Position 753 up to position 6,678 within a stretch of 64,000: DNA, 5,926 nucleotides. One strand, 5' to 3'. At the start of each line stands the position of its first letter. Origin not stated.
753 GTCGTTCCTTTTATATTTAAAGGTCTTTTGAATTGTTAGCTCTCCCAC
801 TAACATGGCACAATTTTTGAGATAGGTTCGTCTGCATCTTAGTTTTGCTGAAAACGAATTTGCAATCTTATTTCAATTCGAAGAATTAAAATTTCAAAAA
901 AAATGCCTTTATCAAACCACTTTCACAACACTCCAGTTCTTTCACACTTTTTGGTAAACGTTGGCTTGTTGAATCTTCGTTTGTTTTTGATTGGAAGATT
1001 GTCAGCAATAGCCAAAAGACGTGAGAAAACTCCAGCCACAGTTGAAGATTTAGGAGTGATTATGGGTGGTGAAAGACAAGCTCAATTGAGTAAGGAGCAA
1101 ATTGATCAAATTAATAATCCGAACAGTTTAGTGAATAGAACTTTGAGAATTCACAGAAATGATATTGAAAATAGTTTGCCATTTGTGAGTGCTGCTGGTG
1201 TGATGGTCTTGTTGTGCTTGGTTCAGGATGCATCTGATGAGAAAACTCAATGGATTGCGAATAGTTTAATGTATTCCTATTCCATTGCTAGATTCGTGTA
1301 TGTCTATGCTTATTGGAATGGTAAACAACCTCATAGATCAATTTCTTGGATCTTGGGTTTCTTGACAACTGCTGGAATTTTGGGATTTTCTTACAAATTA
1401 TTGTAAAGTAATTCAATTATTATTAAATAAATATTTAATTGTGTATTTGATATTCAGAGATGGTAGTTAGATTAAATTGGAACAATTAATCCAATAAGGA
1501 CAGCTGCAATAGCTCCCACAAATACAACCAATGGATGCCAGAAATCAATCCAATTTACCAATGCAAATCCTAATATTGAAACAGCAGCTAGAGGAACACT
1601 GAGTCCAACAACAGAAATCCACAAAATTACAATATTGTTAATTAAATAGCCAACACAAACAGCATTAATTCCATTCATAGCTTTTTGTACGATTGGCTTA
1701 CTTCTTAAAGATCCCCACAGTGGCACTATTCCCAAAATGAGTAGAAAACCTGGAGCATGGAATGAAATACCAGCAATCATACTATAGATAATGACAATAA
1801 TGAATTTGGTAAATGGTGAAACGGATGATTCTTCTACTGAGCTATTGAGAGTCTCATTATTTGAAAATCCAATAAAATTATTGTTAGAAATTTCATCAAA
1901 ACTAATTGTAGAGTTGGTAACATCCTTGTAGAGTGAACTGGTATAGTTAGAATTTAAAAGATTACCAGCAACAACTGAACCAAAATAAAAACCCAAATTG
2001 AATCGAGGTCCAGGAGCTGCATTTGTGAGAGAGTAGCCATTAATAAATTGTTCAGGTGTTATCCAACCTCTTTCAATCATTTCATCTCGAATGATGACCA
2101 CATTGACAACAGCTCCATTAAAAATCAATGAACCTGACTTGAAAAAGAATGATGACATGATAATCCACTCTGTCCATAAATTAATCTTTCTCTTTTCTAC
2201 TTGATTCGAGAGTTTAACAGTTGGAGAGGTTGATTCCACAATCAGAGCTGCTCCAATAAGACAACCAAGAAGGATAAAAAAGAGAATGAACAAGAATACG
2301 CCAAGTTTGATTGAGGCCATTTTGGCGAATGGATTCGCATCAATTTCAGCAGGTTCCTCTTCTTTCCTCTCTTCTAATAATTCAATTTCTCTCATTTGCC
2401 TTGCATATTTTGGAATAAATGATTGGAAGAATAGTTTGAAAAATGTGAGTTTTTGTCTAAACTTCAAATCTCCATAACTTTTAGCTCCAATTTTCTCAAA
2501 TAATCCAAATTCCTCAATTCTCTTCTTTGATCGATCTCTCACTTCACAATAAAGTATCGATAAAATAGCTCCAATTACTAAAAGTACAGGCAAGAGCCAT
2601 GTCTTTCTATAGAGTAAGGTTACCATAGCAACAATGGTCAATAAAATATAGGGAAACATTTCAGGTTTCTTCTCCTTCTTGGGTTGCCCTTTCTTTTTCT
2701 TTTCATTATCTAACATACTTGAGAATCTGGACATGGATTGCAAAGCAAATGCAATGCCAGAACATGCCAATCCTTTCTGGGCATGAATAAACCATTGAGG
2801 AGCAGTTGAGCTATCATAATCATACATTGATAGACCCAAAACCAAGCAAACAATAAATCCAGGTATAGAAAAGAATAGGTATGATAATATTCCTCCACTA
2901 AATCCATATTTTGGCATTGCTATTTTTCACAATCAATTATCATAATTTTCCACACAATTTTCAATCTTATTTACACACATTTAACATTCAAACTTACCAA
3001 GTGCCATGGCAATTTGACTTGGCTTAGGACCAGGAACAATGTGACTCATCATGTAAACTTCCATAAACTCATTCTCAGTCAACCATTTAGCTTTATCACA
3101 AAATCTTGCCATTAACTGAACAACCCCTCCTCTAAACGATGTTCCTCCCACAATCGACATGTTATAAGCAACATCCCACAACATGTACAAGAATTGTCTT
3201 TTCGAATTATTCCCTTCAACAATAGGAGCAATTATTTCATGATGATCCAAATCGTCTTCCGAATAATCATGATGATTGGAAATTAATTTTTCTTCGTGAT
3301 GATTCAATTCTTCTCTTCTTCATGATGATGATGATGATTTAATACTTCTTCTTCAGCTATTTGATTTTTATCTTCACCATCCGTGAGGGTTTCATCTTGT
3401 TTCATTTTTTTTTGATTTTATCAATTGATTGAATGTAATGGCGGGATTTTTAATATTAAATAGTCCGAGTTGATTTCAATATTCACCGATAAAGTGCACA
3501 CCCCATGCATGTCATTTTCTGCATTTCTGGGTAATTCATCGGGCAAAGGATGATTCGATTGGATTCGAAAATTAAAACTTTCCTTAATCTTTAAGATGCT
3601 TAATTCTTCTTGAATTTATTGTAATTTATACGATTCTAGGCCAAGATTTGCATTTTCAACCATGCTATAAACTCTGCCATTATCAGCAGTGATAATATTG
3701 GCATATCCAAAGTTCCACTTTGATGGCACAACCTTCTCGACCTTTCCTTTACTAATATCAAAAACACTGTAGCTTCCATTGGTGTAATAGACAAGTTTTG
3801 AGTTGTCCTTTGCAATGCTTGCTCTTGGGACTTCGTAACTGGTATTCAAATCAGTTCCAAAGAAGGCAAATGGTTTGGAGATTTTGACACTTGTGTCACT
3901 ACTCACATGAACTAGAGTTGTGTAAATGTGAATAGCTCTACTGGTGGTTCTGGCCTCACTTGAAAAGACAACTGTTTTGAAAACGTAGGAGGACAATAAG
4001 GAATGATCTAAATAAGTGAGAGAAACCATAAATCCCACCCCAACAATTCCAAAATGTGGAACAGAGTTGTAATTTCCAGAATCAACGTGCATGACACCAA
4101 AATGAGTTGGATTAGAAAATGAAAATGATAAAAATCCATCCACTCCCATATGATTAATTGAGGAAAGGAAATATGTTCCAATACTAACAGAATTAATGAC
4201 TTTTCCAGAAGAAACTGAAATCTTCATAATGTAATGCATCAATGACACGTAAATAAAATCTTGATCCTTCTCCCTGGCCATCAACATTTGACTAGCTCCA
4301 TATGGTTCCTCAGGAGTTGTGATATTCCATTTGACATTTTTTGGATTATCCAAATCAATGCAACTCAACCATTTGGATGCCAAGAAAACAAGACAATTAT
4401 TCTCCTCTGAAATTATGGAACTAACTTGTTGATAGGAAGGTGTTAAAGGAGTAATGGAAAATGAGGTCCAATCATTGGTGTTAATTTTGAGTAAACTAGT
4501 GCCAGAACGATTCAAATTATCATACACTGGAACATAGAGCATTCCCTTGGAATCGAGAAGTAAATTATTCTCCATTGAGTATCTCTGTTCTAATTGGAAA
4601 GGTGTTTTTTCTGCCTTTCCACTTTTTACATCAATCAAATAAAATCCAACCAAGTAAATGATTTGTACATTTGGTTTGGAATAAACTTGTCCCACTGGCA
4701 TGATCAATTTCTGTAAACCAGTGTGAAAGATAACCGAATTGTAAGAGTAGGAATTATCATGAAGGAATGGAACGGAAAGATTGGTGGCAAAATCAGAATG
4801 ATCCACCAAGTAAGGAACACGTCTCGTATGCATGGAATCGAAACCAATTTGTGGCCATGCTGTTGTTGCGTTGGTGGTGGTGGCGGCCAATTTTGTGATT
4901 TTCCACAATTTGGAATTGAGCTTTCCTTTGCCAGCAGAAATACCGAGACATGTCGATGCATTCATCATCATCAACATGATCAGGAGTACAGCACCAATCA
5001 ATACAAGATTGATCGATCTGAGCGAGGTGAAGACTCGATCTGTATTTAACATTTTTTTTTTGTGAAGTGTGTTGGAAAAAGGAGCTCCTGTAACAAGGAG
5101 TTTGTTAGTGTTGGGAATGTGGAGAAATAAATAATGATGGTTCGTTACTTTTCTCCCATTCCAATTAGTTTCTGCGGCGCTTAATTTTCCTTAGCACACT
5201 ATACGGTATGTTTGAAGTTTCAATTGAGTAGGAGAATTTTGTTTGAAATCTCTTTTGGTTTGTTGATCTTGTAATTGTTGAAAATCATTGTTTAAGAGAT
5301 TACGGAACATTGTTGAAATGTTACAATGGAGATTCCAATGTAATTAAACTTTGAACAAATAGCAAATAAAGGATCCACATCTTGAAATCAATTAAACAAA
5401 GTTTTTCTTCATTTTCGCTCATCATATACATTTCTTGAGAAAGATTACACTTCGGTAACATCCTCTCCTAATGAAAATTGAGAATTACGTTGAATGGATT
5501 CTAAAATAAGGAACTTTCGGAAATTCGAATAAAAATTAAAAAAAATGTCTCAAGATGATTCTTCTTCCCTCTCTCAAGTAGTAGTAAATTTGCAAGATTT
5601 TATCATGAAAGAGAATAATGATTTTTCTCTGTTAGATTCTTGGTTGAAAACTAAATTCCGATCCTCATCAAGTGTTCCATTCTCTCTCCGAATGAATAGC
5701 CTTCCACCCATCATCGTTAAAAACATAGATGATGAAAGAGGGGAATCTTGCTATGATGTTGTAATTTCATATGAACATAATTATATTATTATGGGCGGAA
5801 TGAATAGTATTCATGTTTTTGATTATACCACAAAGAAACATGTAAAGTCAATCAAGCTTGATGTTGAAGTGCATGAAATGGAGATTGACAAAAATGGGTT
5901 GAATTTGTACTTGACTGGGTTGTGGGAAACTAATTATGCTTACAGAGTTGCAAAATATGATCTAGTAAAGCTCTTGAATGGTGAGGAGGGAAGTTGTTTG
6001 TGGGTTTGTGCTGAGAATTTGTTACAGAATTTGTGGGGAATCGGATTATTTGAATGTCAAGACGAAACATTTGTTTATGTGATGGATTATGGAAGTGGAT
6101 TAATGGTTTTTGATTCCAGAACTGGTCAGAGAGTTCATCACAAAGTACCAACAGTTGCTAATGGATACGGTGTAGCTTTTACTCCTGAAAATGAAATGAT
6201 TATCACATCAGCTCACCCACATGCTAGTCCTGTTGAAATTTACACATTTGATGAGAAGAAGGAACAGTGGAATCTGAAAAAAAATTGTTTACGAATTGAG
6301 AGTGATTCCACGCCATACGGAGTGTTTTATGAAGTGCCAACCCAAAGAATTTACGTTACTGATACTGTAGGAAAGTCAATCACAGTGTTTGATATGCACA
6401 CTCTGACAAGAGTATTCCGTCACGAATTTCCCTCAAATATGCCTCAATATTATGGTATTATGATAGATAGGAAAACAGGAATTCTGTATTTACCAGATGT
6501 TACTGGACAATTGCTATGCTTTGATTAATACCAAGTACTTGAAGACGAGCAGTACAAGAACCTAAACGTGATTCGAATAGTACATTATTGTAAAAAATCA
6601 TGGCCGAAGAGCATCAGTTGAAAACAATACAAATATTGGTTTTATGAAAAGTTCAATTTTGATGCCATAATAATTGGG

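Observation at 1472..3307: Two CHR-family (ChrA-like) chromate transporter paralogs in one 64-kb eukaryotic window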

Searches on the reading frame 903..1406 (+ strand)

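Call 36: search_protein_families(library=pfam, proteins=[window:903-1406:+], max_evalue=0.001)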
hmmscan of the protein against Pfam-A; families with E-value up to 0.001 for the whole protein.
window:903-1406:+ (167 aa): 1 family
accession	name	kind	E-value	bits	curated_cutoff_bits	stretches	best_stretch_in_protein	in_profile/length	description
PF01124.23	MAPEG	-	6.7e-16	59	23.4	1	67-161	38-125/129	MAPEG family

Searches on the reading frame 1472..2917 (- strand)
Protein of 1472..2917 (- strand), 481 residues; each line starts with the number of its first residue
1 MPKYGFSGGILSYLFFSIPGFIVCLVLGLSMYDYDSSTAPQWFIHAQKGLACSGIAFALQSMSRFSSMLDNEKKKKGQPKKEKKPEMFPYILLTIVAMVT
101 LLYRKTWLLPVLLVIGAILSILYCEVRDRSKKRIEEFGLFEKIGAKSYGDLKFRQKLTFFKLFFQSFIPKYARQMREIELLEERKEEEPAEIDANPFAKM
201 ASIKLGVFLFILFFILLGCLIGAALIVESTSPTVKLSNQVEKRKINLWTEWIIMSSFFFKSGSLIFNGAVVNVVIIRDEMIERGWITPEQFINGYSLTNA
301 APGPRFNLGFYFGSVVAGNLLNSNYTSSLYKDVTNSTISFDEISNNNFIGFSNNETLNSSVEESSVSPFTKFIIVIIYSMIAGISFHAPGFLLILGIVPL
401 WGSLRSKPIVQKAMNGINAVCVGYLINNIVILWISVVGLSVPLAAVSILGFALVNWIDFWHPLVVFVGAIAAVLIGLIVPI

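Call 5: search_protein_families(library=pfam, proteins=[window:1472-2917:-], max_evalue=1)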
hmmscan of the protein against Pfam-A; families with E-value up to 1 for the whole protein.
window:1472-2917:- (481 aa): 1 family
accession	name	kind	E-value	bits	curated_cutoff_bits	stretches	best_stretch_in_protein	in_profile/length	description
PF02417.20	Chromate_transp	-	2.5e-31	109.4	28.6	2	256-471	5-164/166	Chromate transporter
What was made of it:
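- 1472..2919 (-): Gene 1 (NgCHR1, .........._74954), exon 2 including the TAA stop codon at 1472..1474. It encodes residues 63-544: the rest of the first CHR half, the linker and the second CHR half. Pfam PF02417 matches at 109.4 bits (call 5).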

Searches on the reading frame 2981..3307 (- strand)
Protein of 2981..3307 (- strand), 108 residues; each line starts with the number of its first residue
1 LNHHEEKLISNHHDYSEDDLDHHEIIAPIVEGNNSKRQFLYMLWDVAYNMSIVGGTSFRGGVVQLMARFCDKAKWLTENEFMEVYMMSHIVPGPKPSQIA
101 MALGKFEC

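Call 5: search_protein_families(library=pfam, proteins=[window:2981-3307:-], max_evalue=1)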
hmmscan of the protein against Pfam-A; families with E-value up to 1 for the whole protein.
window:2981-3307:- (108 aa): 1 family
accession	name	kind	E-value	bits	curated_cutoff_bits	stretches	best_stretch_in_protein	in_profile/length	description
PF02417.20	Chromate_transp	-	7.4e-09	36.3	28.6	1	44-104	1-64/166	Chromate transporter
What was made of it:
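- Checked: The exon-1 ORF alone reaches 36.3 bits, above the 28.6 cutoff (call 5).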

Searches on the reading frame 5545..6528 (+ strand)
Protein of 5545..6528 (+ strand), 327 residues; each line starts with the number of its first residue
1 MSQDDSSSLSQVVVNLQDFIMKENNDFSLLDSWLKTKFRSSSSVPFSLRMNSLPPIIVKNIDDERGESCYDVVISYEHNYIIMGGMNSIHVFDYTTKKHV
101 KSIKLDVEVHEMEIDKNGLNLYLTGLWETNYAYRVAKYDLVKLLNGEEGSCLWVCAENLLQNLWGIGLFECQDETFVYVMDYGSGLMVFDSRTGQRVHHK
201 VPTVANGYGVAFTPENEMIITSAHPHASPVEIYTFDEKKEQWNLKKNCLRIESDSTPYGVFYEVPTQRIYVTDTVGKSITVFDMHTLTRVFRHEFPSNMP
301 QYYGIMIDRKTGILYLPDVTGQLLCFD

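Call 36: search_protein_families(library=pfam, proteins=[window:5545-6528:+], max_evalue=0.001)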
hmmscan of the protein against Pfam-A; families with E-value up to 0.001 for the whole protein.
window:5545-6528:+ (327 aa): 2 families
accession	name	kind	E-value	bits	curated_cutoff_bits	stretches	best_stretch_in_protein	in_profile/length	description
PF25174.1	Beta-prop_THOC3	-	1.8e-05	24.3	305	0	68-154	90-177/272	THOC3 beta-propeller domain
PF03022.22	MRJP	-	0.00033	20.5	19.8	0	172-195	75-99/288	Major royal jelly protein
